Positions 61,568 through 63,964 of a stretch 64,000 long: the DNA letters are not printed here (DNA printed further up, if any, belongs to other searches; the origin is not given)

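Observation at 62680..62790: Zinc-ribbon-like CxxC...HC insertion between H-box and ATPase domain of the hybrid histidine kinase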

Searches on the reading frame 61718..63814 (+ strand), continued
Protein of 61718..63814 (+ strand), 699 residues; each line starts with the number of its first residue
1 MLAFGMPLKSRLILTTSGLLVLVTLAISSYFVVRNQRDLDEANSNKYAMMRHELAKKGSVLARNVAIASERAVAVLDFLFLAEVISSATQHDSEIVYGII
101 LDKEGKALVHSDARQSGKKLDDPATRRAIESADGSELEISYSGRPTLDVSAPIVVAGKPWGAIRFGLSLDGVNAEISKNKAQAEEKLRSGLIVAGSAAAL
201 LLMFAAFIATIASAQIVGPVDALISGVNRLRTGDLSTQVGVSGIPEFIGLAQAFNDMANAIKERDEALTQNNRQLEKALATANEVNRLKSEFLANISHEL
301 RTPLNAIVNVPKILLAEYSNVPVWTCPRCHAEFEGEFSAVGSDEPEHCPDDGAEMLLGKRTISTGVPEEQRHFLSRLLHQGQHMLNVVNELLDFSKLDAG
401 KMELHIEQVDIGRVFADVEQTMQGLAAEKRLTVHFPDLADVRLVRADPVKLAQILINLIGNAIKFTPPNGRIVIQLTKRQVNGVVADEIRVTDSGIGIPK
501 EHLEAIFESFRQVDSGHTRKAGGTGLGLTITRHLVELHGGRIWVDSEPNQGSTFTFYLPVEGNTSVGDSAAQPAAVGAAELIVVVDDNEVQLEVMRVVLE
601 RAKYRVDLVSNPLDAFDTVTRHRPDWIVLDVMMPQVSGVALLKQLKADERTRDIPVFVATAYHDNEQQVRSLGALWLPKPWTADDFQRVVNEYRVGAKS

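Call 15: find_homologous_proteins(query=window:61718-63814:+, max_evalue=1e-10)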
Query window:61718-63814:+ (699 aa): 7703 proteins with E <= 1e-10 among 8000 candidates; the best 120 are listed.
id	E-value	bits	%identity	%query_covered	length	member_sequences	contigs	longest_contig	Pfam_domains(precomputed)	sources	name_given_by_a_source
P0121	0.0e+0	1500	100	97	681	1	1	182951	PF00672.31,PF09984.16,PF02743.25,PF02518.32,PF00512.32,PF17203.11,PF00072.31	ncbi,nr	ncbi:MAG: response regulator [Deltaproteobacteria bacterium]|nr:response regulator [Deltaproteobacte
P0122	2.4e-200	685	48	97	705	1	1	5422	PF00672.31,PF02518.32,PF00512.32,PF17203.11,PF00072.31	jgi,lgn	jgi:signal transduction histidine kinase/ActR/RegA family two-component response regulator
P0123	1.3e-197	676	48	99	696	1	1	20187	PF00672.31,PF02518.32,PF00512.32,PF17203.11,PF00072.31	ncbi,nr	ncbi:MAG: response regulator [Deltaproteobacteria bacterium]|nr:response regulator [Deltaproteobacte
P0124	3.2e-190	652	45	98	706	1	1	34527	PF00672.31,PF02518.32,PF00512.32,PF17203.11,PF00072.31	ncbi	-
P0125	3.8e-190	652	46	99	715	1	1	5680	PF00672.31,PF02518.32,PF00512.32,PF17203.11,PF00072.31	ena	-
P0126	1.5e-187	643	47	94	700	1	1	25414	PF00672.31,PF02518.32,PF00512.32,PF17203.11,PF00072.31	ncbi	ncbi:MAG: ATP-binding protein [Myxococcota bacterium]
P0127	1.5e-186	640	45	99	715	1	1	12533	PF00672.31,PF02518.32,PF00512.32,PF17203.11,PF00072.31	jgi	jgi:signal transduction histidine kinase/CheY-like chemotaxis protein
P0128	1.8e-186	639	49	96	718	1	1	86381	PF00672.31,PF02518.32,PF00512.32,PF17203.11,PF00072.31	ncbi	-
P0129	4.6e-183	628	46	97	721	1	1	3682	PF00672.31,PF02518.32,PF00512.32,PF00072.31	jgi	jgi:signal transduction histidine kinase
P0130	1.3e-181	623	46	99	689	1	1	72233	PF00672.31,PF02518.32,PF00512.32,PF17203.11,PF00072.31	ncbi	-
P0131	2.4e-176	606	45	99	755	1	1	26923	PF00672.31,PF26769.1,PF02518.32,PF00512.32,PF17203.11,PF00072.31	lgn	-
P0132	3.0e-174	599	44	99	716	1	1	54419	PF00672.31,PF02518.32,PF00512.32,PF17203.11,PF00072.31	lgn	-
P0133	8.2e-171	588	43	98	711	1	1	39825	PF00672.31,PF02518.32,PF00512.32,PF17203.11,PF00072.31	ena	-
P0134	4.4e-170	585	42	96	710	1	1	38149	PF02518.32,PF00512.32,PF17203.11,PF00072.31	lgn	-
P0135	2.8e-168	579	44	98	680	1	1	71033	PF00672.31,PF02518.32,PF00512.32,PF17203.11,PF00072.31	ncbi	ncbi:MAG: ATP-binding protein [Myxococcota bacterium]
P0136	8.0e-168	578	41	98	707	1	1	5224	PF00672.31,PF02518.32,PF00512.32,PF17203.11,PF00072.31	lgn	-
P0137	1.8e-167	577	44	97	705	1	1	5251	PF00672.31,PF02518.32,PF00512.32,PF17203.11,PF00072.31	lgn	-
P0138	1.2e-166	574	42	99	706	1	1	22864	PF00672.31,PF02518.32,PF00512.32,PF00072.31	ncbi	-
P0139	1.3e-166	574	45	94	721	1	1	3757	PF00672.31,PF02518.32,PF00512.32,PF17203.11,PF00072.31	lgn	-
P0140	1.1e-164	567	43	94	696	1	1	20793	PF00672.31,PF09984.16,PF02518.32,PF00512.32,PF17203.11,PF00072.31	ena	-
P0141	2.4e-163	563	43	97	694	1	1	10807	PF00672.31,PF02518.32,PF00512.32,PF17203.11,PF00072.31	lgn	-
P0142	7.7e-158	545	41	98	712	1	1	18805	PF00672.31,PF02518.32,PF00512.32,PF17203.11,PF00072.31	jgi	jgi:signal transduction histidine kinase/CheY-like chemotaxis protein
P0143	6.8e-157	542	41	98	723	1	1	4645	PF00672.31,PF02518.32,PF00512.32,PF17203.11,PF00072.31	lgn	-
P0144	1.7e-155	537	40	97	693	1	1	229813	PF00672.31,PF02518.32,PF00512.32,PF00072.31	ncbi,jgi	jgi:signal transduction histidine kinase/CheY-like chemotaxis protein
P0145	4.9e-155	536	39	97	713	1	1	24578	PF00672.31,PF02518.32,PF00512.32,PF17203.11,PF00072.31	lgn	-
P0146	6.6e-153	529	41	93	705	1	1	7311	PF02518.32,PF00512.32,PF17203.11,PF00072.31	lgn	-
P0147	6.7e-150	519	40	97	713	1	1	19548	PF00672.31,PF02518.32,PF00512.32,PF17203.11,PF00072.31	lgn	-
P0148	2.3e-146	507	46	76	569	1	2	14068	PF00672.31,PF02518.32,PF00512.32,PF17203.11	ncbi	-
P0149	1.4e-145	504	39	97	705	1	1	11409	PF00672.31,PF02518.32,PF00512.32,PF17203.11,PF00072.31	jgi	jgi:signal transduction histidine kinase/ActR/RegA family two-component response regulator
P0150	8.0e-142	492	49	68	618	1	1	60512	PF00672.31,PF02518.32,PF00512.32,PF00072.31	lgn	-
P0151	1.0e-138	482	39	98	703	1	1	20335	PF02518.32,PF00512.32,PF17203.11,PF00072.31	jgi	jgi:signal transduction histidine kinase/CheY-like chemotaxis protein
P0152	1.0e-138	482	44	81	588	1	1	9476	PF00672.31,PF02518.32,PF00512.32,PF17203.11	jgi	jgi:signal transduction histidine kinase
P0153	6.6e-138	479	49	70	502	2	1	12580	PF00672.31,PF02518.32,PF00512.32,PF00072.31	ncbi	-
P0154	3.4e-137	477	42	80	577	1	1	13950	PF00672.31,PF02518.32,PF00512.32,PF17203.11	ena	-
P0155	7.0e-117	410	47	64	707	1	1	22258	PF08447.19,PF13426.14,PF13188.14,PF08448.17,PF02518.32,PF00512.32,PF00989.32,PF00072.31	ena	-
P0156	4.6e-115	404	40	79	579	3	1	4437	PF00672.31,PF26769.1,PF02518.32,PF00512.32,PF17203.11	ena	-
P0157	1.9e-114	401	40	80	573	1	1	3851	PF00672.31,PF02518.32,PF00512.32,PF17203.11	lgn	-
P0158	1.2e-111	392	39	77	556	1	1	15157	PF00672.31,PF02518.32,PF00512.32,PF17203.11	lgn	-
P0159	1.6e-111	392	41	79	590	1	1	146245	PF00672.31,PF26769.1,PF02518.32,PF00512.32,PF17203.11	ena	-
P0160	4.7e-111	390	45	64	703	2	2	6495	PF08447.19,PF13426.14,PF13188.14,PF08448.17,PF02518.32,PF00512.32,PF00989.32,PF00072.31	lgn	-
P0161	6.2e-110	387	44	62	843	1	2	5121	PF02518.32,PF00512.32,PF00072.31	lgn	-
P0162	4.6e-107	377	36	92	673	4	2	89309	PF00672.31,PF02518.32,PF00512.32,PF17203.11,PF00072.31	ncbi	-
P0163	1.3e-105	372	45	60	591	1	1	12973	PF08447.19,PF13426.14,PF08448.17,PF02518.32,PF00512.32,PF00989.32,PF00072.31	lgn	-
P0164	7.2e-105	370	46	59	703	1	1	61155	PF08447.19,PF13426.14,PF13188.14,PF08448.17,PF02518.32,PF00512.32,PF00989.32,PF00072.31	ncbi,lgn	-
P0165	2.9e-103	365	46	60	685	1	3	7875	PF08447.19,PF13426.14,PF13188.14,PF08448.17,PF02518.32,PF00512.32,PF00989.32,PF00072.31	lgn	-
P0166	9.5e-96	340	31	60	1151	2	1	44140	PF08447.19,PF13426.14,PF13188.14,PF13581.13,PF08448.17,PF02518.32,PF00512.32,PF13493.12,PF00989.32,PF00072.31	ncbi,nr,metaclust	ncbi:MAG: hypothetical protein A2051_14255 [Desulfovibrionales bacterium GWA2_65_9]|nr:MAG: hypothet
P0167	6.2e-94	334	43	62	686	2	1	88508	PF02518.32,PF00512.32,PF00072.31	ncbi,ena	-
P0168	4.1e-91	324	29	72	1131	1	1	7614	PF00672.31,PF13581.13,PF02518.32,PF00512.32,PF13589.13,PF00072.31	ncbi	-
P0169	1.9e-90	322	47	44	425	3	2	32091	PF02518.32,PF00512.32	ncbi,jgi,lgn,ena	-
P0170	4.1e-88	314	46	48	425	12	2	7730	PF02518.32,PF00512.32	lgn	-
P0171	1.8e-87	312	49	45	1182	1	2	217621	PF07495.20,PF07494.18,PF02518.32,PF00512.32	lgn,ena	-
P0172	4.6e-87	311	50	46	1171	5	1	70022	PF07495.20,PF07494.18,PF02518.32,PF00512.32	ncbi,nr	ncbi:MAG: hypothetical protein HOK28_16880 [Deltaproteobacteria bacterium]|nr:hypothetical protein [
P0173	8.0e-87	310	40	67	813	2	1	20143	PF02518.32,PF00512.32,PF00072.31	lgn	-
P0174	1.4e-86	309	51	45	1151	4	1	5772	PF07495.20,PF07494.18,PF02518.32,PF00512.32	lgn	-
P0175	7.4e-86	307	31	57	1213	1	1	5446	PF07695.18,PF02518.32,PF00512.32,PF13589.13,PF00072.31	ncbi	ncbi:ATP-binding protein, partial [Candidatus Margulisiibacteriota bacterium]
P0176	1.5e-85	306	49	46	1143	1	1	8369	PF07495.20,PF07494.18,PF02518.32,PF00512.32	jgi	-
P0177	1.4e-84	303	39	70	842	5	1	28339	PF02518.32,PF00512.32,PF00072.31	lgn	-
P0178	2.0e-83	299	27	70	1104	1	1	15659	PF02518.32,PF00512.32,PF23198.2,PF13589.13,PF25487.2,PF00072.31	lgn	-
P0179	3.1e-83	298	33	72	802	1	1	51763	PF00672.31,PF02518.32,PF11845.14,PF00512.32,PF00072.31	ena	-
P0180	5.9e-83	297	31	97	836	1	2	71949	PF00672.31,PF02518.32,PF00512.32,PF00072.31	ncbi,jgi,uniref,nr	ncbi:MAG: response regulator [Candidatus Abyssobacteria bacterium SURF_17]|uniref:histidine kinase n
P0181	7.9e-83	297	34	62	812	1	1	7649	PF13581.13,PF08448.17,PF02518.32,PF00512.32,PF00072.31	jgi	jgi:signal transduction histidine kinase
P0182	3.9e-82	295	33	72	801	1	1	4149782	PF00672.31,PF02518.32,PF11845.14,PF00512.32,PF00072.31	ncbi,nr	ncbi:MAG: response regulator [Candidatus Scalindua sp.]|nr:response regulator [Candidatus Scalindua 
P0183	4.9e-82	294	48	45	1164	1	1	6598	PF07494.18,PF02518.32,PF00512.32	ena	-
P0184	1.1e-81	293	30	57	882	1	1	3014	PF13581.13,PF07695.18,PF02518.32,PF00512.32,PF13589.13,PF00072.31,PF14501.13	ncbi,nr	ncbi:response regulator, partial [bacterium]|nr:response regulator [bacterium]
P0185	2.6e-81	292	-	-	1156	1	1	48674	PF13185.13,PF01590.33,PF13581.13,PF08448.17,PF02518.32,PF00512.32,PF00072.31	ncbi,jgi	ncbi:MAG TPA: ATP-binding protein [Gemmatimonadaceae bacterium]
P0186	5.2e-81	291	37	67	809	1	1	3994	PF00672.31,PF02518.32,PF00512.32,PF00072.31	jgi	jgi:signal transduction histidine kinase/CheY-like chemotaxis protein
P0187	7.1e-81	291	-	-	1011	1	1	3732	PF08447.19,PF13581.13,PF08448.17,PF02518.32,PF00512.32,PF00072.31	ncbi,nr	ncbi:MAG: response regulator, partial [Candidatus Eremiobacteraeota bacterium]|nr:response regulator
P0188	7.4e-81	291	33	76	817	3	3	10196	PF00672.31,PF02518.32,PF11845.14,PF00512.32,PF00072.31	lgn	-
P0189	9.3e-81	290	32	73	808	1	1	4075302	PF00672.31,PF02518.32,PF11845.14,PF00512.32,PF00072.31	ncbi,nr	ncbi:conserved hypothetical protein [Candidatus Brocadia pituitae]|nr:conserved hypothetical protein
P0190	1.1e-80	290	48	45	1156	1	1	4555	PF07495.20,PF07494.18,PF02518.32,PF00512.32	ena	-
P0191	1.3e-80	290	32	73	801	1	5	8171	PF00672.31,PF02518.32,PF11845.14,PF00512.32,PF00072.31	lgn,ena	-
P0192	1.3e-80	290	32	73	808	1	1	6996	PF00672.31,PF02518.32,PF11845.14,PF00512.32,PF00072.31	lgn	-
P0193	2.2e-80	289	32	73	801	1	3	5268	PF00672.31,PF02518.32,PF11845.14,PF00512.32,PF00072.31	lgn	-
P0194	2.3e-80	289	32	73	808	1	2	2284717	PF00672.31,PF02518.32,PF11845.14,PF00512.32,PF00072.31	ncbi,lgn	-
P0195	2.4e-80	289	32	73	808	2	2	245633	PF00672.31,PF02518.32,PF11845.14,PF00512.32,PF00072.31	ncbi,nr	ncbi:MAG: response regulator [Candidatus Brocadia sp.]|nr:response regulator [Candidatus Brocadia sp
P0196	1.4e-79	286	29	61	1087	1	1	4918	PF07696.18,PF07695.18,PF02518.32,PF00512.32,PF13589.13,PF00072.31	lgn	-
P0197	1.7e-79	286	28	69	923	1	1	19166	PF00672.31,PF02518.32,PF00512.32,PF13589.13,PF00072.31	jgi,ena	-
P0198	4.0e-79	285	35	62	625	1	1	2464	PF13185.13,PF01590.33,PF02518.32,PF13492.13,PF00512.32,PF00072.31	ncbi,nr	ncbi:MAG: response regulator, partial [Anaerolineae bacterium]|nr:response regulator [Anaerolineae b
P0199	9.0e-79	284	37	62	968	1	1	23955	PF13185.13,PF01590.33,PF02518.32,PF00512.32,PF00072.31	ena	-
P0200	6.7e-78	281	29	59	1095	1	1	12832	PF07696.18,PF07695.18,PF02518.32,PF00512.32,PF13589.13,PF00072.31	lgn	-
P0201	1.1e-77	280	32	59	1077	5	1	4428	PF07695.18,PF02518.32,PF00512.32,PF00072.31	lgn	-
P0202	1.8e-77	279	38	61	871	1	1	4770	PF02518.32,PF00512.32,PF00072.31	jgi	jgi:signal transduction histidine kinase/CheY-like chemotaxis protein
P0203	2.0e-77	279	48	46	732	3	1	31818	PF07696.18,PF07695.18,PF02518.32,PF00512.32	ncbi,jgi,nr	ncbi:MAG: hypothetical protein HOK28_16430 [Deltaproteobacteria bacterium]|jgi:signal transduction h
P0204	4.3e-77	278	33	72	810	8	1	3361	PF00672.31,PF02518.32,PF11845.14,PF00512.32,PF00072.31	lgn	-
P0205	7.3e-77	277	30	58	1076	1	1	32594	PF00672.31,PF02518.32,PF00512.32,PF00072.31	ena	-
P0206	8.9e-77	277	-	-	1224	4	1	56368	PF13581.13,PF02518.32,PF00512.32,PF00072.31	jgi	jgi:signal transduction histidine kinase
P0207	1.0e-76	277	33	69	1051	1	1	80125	PF00672.31,PF02743.25,PF02518.32,PF00512.32,PF00990.27,PF00072.31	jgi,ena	-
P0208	1.6e-76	276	45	49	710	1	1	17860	PF07696.18,PF07695.18,PF02518.32,PF00512.32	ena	-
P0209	4.4e-76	275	35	72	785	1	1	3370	PF00672.31,PF05227.20,PF02518.32,PF00512.32,PF00072.31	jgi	jgi:signal transduction histidine kinase/DNA-binding response OmpR family regulator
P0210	1.2e-75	273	45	46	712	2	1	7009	PF07696.18,PF07695.18,PF02518.32,PF00512.32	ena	-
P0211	1.2e-75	273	45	47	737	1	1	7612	PF07696.18,PF07695.18,PF02518.32,PF00512.32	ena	-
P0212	2.3e-75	272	43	50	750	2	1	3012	PF07696.18,PF07695.18,PF02518.32,PF00512.32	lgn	-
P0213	5.5e-75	271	45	46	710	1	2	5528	PF07696.18,PF07695.18,PF02518.32,PF00512.32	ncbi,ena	-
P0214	1.1e-74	270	34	60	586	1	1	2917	PF02518.32,PF00512.32,PF00072.31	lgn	-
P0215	1.1e-74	270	28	84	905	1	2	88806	PF00672.31,PF13581.13,PF02518.32,PF00512.32,PF13589.13,PF17203.11,PF00072.31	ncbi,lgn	-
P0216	1.3e-74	270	30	91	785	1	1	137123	PF00672.31,PF02518.32,PF00512.32,PF00072.31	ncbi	-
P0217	1.3e-74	270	45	45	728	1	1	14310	PF07696.18,PF07695.18,PF02518.32,PF00512.32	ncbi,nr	ncbi:MAG: sensor histidine kinase [Myxococcota bacterium]|nr:sensor histidine kinase [Myxococcota ba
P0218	1.5e-74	270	-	-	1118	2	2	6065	PF13581.13,PF08448.17,PF02518.32,PF00512.32,PF00072.31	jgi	jgi:signal transduction histidine kinase/FixJ family two-component response regulator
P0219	2.1e-74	269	35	72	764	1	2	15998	PF00672.31,PF05227.20,PF02518.32,PF00512.32,PF00072.31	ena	-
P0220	5.5e-74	268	35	60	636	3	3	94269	PF02518.32,PF00512.32,PF00072.31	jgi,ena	-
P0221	5.9e-74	268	46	47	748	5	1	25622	PF07696.18,PF07695.18,PF02518.32,PF00512.32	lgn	-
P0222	6.1e-74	268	-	-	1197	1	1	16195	PF08447.19,PF13426.14,PF13188.14,PF13185.13,PF08448.17,PF02518.32,PF00512.32,PF00989.32,PF13589.13,PF00072.31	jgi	jgi:PAS domain S-box-containing protein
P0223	6.4e-74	268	38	59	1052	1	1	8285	PF13185.13,PF01590.33,PF02518.32,PF13492.13,PF00512.32,PF00072.31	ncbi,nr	ncbi:MAG: response regulator [Chloroflexi bacterium]|nr:response regulator [Chloroflexota bacterium]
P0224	1.3e-73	267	38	61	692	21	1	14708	PF02518.32,PF00512.32,PF00072.31,PF11563.15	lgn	-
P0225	1.9e-73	266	33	64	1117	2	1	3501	PF00672.31,PF13185.13,PF02743.25,PF01590.33,PF02518.32,PF00512.32,PF00072.31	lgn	-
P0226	2.5e-73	266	-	-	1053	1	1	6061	PF08448.17,PF02518.32,PF00512.32,PF00072.31,PF20161.6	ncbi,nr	ncbi:MAG TPA: ATP-binding protein [Permianibacter sp.]|nr:ATP-binding protein [Permianibacter sp.]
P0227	3.0e-73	265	32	62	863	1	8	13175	PF20274.5,PF02518.32,PF00512.32,PF23198.2,PF00072.31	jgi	jgi:DNA-binding response OmpR family regulator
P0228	3.0e-73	265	45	46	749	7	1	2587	PF07696.18,PF07695.18,PF02518.32,PF00512.32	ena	-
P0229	5.5e-73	264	35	60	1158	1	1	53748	PF00672.31,PF08447.19,PF13426.14,PF13188.14,PF08448.17,PF02518.32,PF00512.32,PF00989.32,PF00072.31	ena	-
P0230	6.4e-73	264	29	67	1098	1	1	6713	PF00672.31,PF02743.25,PF02518.32,PF00512.32,PF00072.31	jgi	jgi:signal transduction histidine kinase/CheY-like chemotaxis protein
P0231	6.7e-73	264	35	59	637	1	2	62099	PF02518.32,PF00512.32,PF00072.31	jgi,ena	-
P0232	7.3e-73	264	31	58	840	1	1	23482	PF20274.5,PF02518.32,PF00512.32,PF23198.2,PF00072.31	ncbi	ncbi:MAG: response regulator [bacterium]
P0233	9.8e-73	264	42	50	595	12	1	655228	PF07696.18,PF07695.18,PF02518.32,PF00512.32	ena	-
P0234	3.0e-72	262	33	63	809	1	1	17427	PF02518.32,PF00512.32,PF00072.31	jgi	jgi:signal transduction histidine kinase/uncharacterized protein (DUF302 family)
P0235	5.0e-72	261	33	63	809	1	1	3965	PF02518.32,PF00512.32,PF00072.31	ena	-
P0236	8.1e-72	261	36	60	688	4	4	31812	PF02518.32,PF00512.32,PF00072.31,PF11563.15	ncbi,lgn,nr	ncbi:MAG: protoglobin domain-containing protein [Candidatus Brocadia sp.]|nr:protoglobin domain-cont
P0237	8.8e-72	261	33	61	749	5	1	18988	PF13426.14,PF13188.14,PF08448.17,PF02518.32,PF00512.32,PF00989.32,PF00072.31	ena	-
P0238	1.6e-71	260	33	63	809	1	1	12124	PF02518.32,PF00512.32,PF00072.31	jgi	jgi:signal transduction histidine kinase/uncharacterized protein (DUF302 family)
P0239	1.8e-71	260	-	-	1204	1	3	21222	PF13581.13,PF02518.32,PF00512.32,PF00072.31,PF03693.21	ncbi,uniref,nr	ncbi:type II toxin-antitoxin system ParD family antitoxin [Nostoc sp. UCD121]|uniref:type II toxin-a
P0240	5.4e-71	258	-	-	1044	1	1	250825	PF02518.32,PF00512.32,PF00072.31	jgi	jgi:signal transduction histidine kinase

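Call 29: find_encoding_contigs(protein=P0121, flank=8000, max_places=3)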
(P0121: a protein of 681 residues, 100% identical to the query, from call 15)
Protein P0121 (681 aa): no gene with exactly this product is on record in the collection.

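Call 31: find_encoding_contigs(protein=P0128, flank=6000, max_places=2)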
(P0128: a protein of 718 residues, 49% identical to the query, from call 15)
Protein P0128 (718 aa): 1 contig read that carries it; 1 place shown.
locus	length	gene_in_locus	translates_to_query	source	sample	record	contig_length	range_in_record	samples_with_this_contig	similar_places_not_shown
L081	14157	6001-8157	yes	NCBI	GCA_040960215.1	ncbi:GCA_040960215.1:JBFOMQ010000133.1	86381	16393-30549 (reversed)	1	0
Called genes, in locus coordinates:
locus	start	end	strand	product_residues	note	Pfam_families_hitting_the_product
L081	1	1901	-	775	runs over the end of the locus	PF07715:Plug, PF00593:TonB_dep_Rec_b-barrel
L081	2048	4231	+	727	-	PF06739:SBBP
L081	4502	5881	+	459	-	PF13458:Peripla_BP_6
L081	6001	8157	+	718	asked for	PF17203:sCache_3_2, PF00672:HAMP, PF00512:HisKA (weak), PF02518:HATPase_c, PF00072:Response_reg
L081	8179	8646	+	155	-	PF00072:Response_reg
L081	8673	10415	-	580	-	PF00072:Response_reg, PF00990:GGDEF, PF00563:EAL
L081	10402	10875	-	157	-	PF00072:Response_reg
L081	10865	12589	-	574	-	PF17203:sCache_3_2, PF00672:HAMP, PF00512:HisKA, PF02518:HATPase_c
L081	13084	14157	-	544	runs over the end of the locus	PF00118:Cpn60_TCP1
